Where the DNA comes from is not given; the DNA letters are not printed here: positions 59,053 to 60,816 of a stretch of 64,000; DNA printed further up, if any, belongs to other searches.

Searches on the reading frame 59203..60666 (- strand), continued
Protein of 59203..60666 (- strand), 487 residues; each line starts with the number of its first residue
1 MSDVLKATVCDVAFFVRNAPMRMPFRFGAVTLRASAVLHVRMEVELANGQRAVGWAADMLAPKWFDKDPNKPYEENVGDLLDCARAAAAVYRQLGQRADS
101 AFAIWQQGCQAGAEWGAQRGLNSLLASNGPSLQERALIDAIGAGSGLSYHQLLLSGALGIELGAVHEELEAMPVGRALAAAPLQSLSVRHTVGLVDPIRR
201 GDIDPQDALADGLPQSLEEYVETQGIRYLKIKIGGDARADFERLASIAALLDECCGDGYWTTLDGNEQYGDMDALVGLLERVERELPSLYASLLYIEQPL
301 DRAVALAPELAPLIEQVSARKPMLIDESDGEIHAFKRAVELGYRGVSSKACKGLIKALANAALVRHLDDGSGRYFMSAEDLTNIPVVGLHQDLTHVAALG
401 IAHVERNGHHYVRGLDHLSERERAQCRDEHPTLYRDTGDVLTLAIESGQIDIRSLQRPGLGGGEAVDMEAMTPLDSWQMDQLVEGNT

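Call 26: find_encoding_contigs(protein=P0198, flank=8000, max_places=3)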
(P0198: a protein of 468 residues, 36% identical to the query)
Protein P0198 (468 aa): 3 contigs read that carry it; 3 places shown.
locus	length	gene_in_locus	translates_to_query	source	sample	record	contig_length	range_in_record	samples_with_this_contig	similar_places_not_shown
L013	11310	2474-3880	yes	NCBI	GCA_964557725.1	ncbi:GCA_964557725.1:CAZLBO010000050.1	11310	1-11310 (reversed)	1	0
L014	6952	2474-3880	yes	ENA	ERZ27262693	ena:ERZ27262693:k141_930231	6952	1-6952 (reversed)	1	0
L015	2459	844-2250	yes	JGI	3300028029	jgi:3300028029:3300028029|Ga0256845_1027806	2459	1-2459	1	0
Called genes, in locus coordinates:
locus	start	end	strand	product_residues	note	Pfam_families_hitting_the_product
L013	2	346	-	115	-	?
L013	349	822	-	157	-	PF01381:HTH_3, PF13443:HTH_26 (weak), PF07883:Cupin_2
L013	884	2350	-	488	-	PF00724:Oxidored_FMN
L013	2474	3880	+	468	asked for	-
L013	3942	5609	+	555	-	PF01566:Nramp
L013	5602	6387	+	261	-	PF00106:adh_short, PF08659:KR, PF13561:adh_short_C2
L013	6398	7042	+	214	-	PF01081:Aldolase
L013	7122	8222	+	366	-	PF00294:PfkB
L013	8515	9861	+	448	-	PF06439:3keto-disac_hyd, PF07679:I-set (weak), PF13927:Ig_3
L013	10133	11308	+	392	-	?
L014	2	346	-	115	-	?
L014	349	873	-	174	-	PF13412:HTH_24 (faint), PF01381:HTH_3, PF12844:HTH_19, PF13443:HTH_26, PF13560:HTH_31 (weak), PF07883:Cupin_2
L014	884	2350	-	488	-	PF00724:Oxidored_FMN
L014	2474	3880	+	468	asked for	-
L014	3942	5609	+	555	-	PF01566:Nramp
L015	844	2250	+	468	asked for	-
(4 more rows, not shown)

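Call 27: predict_structure(alignment_id=A1)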
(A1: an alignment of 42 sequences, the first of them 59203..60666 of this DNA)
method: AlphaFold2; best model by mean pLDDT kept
length: 487 residues; sequences in the alignment: 42
mean_pLDDT: 90.4   pTM: 0.92
mean pLDDT of the five models: 90.4, 89.9, 89.7, 89.6, 89.5
residues with pLDDT >= 90: 350; 70-90: 109; 50-70: 24; < 50: 4
segments of 3 or more residues with pLDDT < 50: 485-487
pLDDT, mean of each block of 10 residues (from residue 1): 88 93 74 87 97 93 75 88 95 93 96 93 89 97 97 98 95 96 97 92 92 92 96 94 98 94 89 94 98 93 87 95 79 88 88 90 92 89 82 96 81 84 94 91 94 96 83 90 52
secondary structure, 60 per line:
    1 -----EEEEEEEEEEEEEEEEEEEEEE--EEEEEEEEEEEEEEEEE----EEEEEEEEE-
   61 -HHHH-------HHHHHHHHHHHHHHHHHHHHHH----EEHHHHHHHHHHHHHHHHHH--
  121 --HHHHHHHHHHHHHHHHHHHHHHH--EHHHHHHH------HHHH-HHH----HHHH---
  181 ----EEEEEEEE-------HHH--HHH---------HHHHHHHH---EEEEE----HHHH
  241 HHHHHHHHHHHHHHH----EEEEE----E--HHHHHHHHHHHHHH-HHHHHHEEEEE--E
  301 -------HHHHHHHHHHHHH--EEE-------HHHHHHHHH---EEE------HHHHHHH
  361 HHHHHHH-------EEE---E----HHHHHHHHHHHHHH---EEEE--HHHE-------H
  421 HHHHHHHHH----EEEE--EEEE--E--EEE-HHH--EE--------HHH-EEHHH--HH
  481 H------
elements in order: E6-27 E30-46 E51-59 H62-65 H73-94 H101-118 H123-145 H149-155 H162-165 H174-177 E185-192 H217-224 E228-232 H237-255 E260-264 H272-285 H287-292 E293-297 H308-320 E323-325 H333-341 E345-347 H354-367 E375-377 H386-399 E403-406 H420-429 E434-437 E440-443 E449-451

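Call 30: fold_search(model_id=the predicted structure, library=pdb)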
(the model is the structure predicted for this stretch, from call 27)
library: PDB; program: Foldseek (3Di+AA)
matches with E <= 10: 1224; with E <= 0.001: 373
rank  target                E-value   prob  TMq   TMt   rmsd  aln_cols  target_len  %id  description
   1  3rit_A                1.0e-14  1.00  0.53  0.69   5.7       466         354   17  Crystal structure of Dipeptide Epimerase from Methylococcus capsulatus complexed with Mg and dipeptide L-Arg-D-Lys (released 2011-04-27)
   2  4h1z_B                2.2e-14  1.00  0.54  0.65   6.3       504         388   13  Crystal structure of putative isomerase from Sinorhizobium meliloti, open loop conformation (target EFI-502104) (released 2012-09-26)
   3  4dye                  4.6e-14  1.00  0.54  0.68   5.6       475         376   16  Crystal structure of an enolase (putative sugar isomerase, target efi-502095) from streptomyces coelicolor, no mg, order (released 2012-03-14)
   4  3dgb                  5.7e-14  1.00  0.55  0.69   6.6       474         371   16  Crystal structure of muconate lactonizing enzyme from Pseudomonas Fluorescens complexed with muconolactone (released 2009-03-03)
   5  4h1z_C                7.6e-14  1.00  0.53  0.66   6.3       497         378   14  Crystal structure of putative isomerase from Sinorhizobium meliloti, open loop conformation (target EFI-502104) (released 2012-09-26)
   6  4h1z_F                8.0e-14  1.00  0.55  0.70   6.0       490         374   15  Crystal structure of putative isomerase from Sinorhizobium meliloti, open loop conformation (target EFI-502104) (released 2012-09-26)
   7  3r0u_A                8.9e-14  1.00  0.58  0.75   5.3       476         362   12  Crystal structure of NYSGRC enolase target 200555, a putative dipeptide epimerase from Francisella philomiragia : Tart (released 2011-04-06)
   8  4h1z_E                8.9e-14  1.00  0.54  0.67   6.0       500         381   14  Crystal structure of putative isomerase from Sinorhizobium meliloti, open loop conformation (target EFI-502104) (released 2012-09-26)
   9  2pgw_B                8.9e-14  1.00  0.53  0.67   5.8       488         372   14  Crystal structure of a putative muconate cycloisomerase from Sinorhizobium meliloti 1021 (released 2007-04-24)
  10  4h1z_D                1.0e-13  1.00  0.53  0.66   6.3       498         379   15  Crystal structure of putative isomerase from Sinorhizobium meliloti, open loop conformation (target EFI-502104) (released 2012-09-26)
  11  2pp0_A                1.1e-13  1.00  0.54  0.64   5.6       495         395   16  Crystal structure of L-talarate/galactarate dehydratase from Salmonella typhimurium LT2 (released 2007-08-07)
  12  1f9c_A                1.1e-13  1.00  0.51  0.66   7.0       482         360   15  CRYSTAL STRUCTURE OF MLE D178N VARIANT (released 2001-03-07)
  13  2pp3_A                1.2e-13  1.00  0.54  0.65   5.4       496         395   16  Crystal structure of L-talarate/galactarate dehydratase mutant K197A liganded with Mg and L-glucarate (released 2007-08-07)
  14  2ppg_B                1.2e-13  1.00  0.51  0.65   7.0       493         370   15  Crystal structure of putative isomerase from Sinorhizobium meliloti (released 2007-05-22)
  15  2oqh_D                1.2e-13  1.00  0.54  0.68   5.5       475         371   16  Crystal structure of an isomerase from Streptomyces coelicolor A3(2) (released 2007-02-20)
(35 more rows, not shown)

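Call 31: find_encoding_contigs(protein=P0228, flank=8000, max_places=3)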
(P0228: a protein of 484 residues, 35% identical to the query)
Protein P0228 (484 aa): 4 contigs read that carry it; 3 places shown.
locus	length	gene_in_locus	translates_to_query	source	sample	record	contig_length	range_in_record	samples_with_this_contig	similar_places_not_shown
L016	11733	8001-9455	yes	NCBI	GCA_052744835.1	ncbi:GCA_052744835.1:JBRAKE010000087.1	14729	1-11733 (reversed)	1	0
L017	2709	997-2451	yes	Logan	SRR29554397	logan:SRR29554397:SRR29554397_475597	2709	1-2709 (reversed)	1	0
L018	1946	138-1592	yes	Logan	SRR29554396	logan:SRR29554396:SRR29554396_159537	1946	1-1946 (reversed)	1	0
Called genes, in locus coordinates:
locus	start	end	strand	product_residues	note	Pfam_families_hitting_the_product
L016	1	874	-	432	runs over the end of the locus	-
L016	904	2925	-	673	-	PF00596:Aldolase_II, PF00106:adh_short, PF13561:adh_short_C2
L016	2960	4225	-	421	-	PF08240:ADH_N (weak), PF00107:ADH_zinc_N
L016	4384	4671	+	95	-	-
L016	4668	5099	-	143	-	-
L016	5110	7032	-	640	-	PF00069:Pkinase, PF07714:PK_Tyr_Ser-Thr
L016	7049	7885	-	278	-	-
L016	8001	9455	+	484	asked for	-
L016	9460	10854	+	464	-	PF13378:MR_MLE_C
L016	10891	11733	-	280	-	?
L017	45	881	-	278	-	-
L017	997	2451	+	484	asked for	-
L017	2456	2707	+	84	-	?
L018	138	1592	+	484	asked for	-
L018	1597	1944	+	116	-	?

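Call 33: find_encoding_contigs(protein=P0153, flank=8000, max_places=3)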
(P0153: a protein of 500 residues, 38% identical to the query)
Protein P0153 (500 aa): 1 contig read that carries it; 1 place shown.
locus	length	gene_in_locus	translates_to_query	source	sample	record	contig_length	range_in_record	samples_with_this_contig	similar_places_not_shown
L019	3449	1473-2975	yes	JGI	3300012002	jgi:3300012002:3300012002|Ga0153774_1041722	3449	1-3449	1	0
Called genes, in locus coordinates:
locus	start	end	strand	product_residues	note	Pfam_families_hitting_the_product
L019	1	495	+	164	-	?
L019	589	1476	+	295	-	PF14100:DUF6807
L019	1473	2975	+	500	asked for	-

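Call 36: find_related_loci(query=A2, collection=metagenome_contigs, flank=7000)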
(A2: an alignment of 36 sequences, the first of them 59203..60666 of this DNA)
Query A2 (487 aa) in metagenome_contigs; peptide patterns used: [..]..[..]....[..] (x = any residue, [..] = any of these).
600 stretches matched a pattern (row limit reached: there are more); 576 encode a relative of the query (tblastn E <= 1e-3); the best 80 are kept; 80 distinct loci.
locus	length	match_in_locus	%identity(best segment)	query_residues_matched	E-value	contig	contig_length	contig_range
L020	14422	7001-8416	57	5-477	1e-163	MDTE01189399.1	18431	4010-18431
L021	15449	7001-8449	45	4-482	3e-127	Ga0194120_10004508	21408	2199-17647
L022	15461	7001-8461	48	5-486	7e-127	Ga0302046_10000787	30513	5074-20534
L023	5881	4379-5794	50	16-482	1e-124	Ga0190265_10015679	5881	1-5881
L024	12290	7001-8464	46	5-487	1e-122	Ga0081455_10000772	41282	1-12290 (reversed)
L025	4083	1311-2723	48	16-481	5e-125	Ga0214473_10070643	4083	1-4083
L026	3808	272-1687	49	16-482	1e-124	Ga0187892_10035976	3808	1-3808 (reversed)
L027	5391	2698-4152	45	3-482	8e-122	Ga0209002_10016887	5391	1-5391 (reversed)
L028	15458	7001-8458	48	5-485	5e-121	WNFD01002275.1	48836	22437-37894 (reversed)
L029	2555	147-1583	46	5-478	5e-127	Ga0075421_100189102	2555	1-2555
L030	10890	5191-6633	47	5-482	5e-120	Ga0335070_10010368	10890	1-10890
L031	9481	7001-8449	46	5-482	6e-119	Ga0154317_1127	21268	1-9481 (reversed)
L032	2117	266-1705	46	5-482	7e-125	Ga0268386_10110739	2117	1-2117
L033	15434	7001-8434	47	5-482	5e-117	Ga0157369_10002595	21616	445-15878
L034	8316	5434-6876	46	5-482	1e-116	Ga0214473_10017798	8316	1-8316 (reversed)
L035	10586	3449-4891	42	5-482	2e-116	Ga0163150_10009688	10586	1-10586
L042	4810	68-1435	47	5-455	1e-114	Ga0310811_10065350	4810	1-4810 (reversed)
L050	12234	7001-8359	42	1-471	3e-105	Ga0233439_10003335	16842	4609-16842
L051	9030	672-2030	42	1-471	3e-105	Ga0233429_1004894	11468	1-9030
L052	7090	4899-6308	43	16-487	4e-105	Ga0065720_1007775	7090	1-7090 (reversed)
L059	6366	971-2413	39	5-482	4e-102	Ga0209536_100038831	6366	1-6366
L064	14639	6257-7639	42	5-471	1e-100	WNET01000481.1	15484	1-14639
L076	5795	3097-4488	42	9-476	3e-99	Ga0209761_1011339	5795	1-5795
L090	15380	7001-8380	42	8-471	5e-97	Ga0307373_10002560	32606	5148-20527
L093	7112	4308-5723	40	1-474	9e-97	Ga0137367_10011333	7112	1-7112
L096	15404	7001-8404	39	1-474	1e-96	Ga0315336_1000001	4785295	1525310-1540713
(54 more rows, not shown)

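Call 40: search_protein_families(library=pfam, alignment_id=A3, max_evalue=0.00001)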
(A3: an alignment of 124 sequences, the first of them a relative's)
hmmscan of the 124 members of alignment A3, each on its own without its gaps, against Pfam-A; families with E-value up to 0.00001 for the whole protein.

A. member 1, L021:5600-6949:+ (449 aa): 1 family
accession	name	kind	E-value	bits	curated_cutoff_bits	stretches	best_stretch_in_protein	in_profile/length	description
PF13378.12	MR_MLE_C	-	9.4e-10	39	29.4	1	225-448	8-212/219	Enolase C-terminal domain-like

B. families by the number of members that match (of 124 scanned): 59 families (the first 25 are shown)
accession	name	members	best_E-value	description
PF01261.30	AP_endonuc_2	9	2.4e-39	Xylose isomerase-like TIM barrel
PF01717.24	Meth_synt_2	6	2.3e-24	Cobalamin-independent synthase, Catalytic domain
PF00005.33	ABC_tran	4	2.7e-33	ABC transporter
PF16490.10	Oxidoreduct_C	3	2.8e-53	Putative oxidoreductase C terminal domain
PF13378.12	MR_MLE_C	3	9.1e-37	Enolase C-terminal domain-like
PF00528.27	BPD_transp_1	3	1.8e-28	Binding-protein-dependent transport system inner membrane component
PF06187.17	DUF993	2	7.5e-188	Protein of unknown function (DUF993)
PF00296.26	Bac_luciferase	2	1.1e-54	Luciferase-like monooxygenase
PF00561.26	Abhydrolase_1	2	1.2e-22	alpha/beta hydrolase fold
PF01408.29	GFO_IDH_MocA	2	1.4e-18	Oxidoreductase family, NAD-binding Rossmann fold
PF03401.19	TctC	2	4.8e-18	Tripartite tricarboxylate transporter family receptor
PF01361.26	Tautomerase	2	1.9e-13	Tautomerase enzyme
PF01370.27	Epimerase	2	6.2e-12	NAD dependent epimerase/dehydratase family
PF12146.15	Hydrolase_4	2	6.8e-09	Serine aminopeptidase, S33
PF13304.12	AAA_21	2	4e-07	AAA domain, putative AbiEii toxin, Type IV TA system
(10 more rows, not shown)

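Call 45: search_protein_families(library=pfam, alignment_id=A4, max_evalue=0.00001)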
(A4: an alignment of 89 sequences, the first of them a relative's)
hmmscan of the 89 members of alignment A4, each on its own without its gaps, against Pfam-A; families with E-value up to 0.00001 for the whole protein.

A. member 1, L021:4982-5521:- (179 aa): 0 families

B. families by the number of members that match (of 89 scanned): 60 families (the first 25 are shown)
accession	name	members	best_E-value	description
PF09084.16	NMT1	5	5.2e-50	NMT1/THI5 like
PF13379.11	NMT1_2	4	3.5e-08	NMT1-like family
PF01261.30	AP_endonuc_2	3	2e-38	Xylose isomerase-like TIM barrel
PF00005.33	ABC_tran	3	8.4e-32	ABC transporter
PF01408.29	GFO_IDH_MocA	3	3.5e-29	Oxidoreductase family, NAD-binding Rossmann fold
PF22725.1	GFO_IDH_MocA_C3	3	1.2e-18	GFO/IDH/MocA C-terminal domain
PF13304.12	AAA_21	3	2e-07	AAA domain, putative AbiEii toxin, Type IV TA system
PF02511.20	Thy1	2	2.2e-37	Thymidylate synthase complementing protein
PF03328.21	HpcH_HpaI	2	4.2e-36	HpcH/HpaI aldolase/citrate lyase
PF02894.22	GFO_IDH_MocA_C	2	2.6e-16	Oxidoreductase family, C-terminal alpha/beta domain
PF07331.16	TctB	2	1.3e-12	Tripartite tricarboxylate transporter TctB family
PF01047.28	MarR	2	1.1e-09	MarR family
PF12802.13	MarR_2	2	1.1e-07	MarR family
PF06187.17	DUF993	1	1.4e-179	Protein of unknown function (DUF993)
PF07394.17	DUF1501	1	5.8e-162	Protein of unknown function (DUF1501)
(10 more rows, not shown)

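Call 48: search_solved_structures(query=A2, max_evalue=0.01, show_alignments=2)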
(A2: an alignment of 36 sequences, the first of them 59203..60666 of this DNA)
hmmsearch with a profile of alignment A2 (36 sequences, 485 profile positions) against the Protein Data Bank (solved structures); distinct sequences matched with E-value up to 0.01: 3.
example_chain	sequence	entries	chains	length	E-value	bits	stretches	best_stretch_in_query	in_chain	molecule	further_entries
2oz8_A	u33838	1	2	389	2.9e-05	26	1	206-302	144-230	Mll7089 protein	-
2p88_A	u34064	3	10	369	0.00047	22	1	218-333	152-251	Mandelate racemase/muconate lactonizing enzyme family protein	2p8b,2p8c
3rit_A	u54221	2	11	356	0.0007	21.4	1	221-271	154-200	Dipeptide epimerase | Putative chloromuconate cycloisomerase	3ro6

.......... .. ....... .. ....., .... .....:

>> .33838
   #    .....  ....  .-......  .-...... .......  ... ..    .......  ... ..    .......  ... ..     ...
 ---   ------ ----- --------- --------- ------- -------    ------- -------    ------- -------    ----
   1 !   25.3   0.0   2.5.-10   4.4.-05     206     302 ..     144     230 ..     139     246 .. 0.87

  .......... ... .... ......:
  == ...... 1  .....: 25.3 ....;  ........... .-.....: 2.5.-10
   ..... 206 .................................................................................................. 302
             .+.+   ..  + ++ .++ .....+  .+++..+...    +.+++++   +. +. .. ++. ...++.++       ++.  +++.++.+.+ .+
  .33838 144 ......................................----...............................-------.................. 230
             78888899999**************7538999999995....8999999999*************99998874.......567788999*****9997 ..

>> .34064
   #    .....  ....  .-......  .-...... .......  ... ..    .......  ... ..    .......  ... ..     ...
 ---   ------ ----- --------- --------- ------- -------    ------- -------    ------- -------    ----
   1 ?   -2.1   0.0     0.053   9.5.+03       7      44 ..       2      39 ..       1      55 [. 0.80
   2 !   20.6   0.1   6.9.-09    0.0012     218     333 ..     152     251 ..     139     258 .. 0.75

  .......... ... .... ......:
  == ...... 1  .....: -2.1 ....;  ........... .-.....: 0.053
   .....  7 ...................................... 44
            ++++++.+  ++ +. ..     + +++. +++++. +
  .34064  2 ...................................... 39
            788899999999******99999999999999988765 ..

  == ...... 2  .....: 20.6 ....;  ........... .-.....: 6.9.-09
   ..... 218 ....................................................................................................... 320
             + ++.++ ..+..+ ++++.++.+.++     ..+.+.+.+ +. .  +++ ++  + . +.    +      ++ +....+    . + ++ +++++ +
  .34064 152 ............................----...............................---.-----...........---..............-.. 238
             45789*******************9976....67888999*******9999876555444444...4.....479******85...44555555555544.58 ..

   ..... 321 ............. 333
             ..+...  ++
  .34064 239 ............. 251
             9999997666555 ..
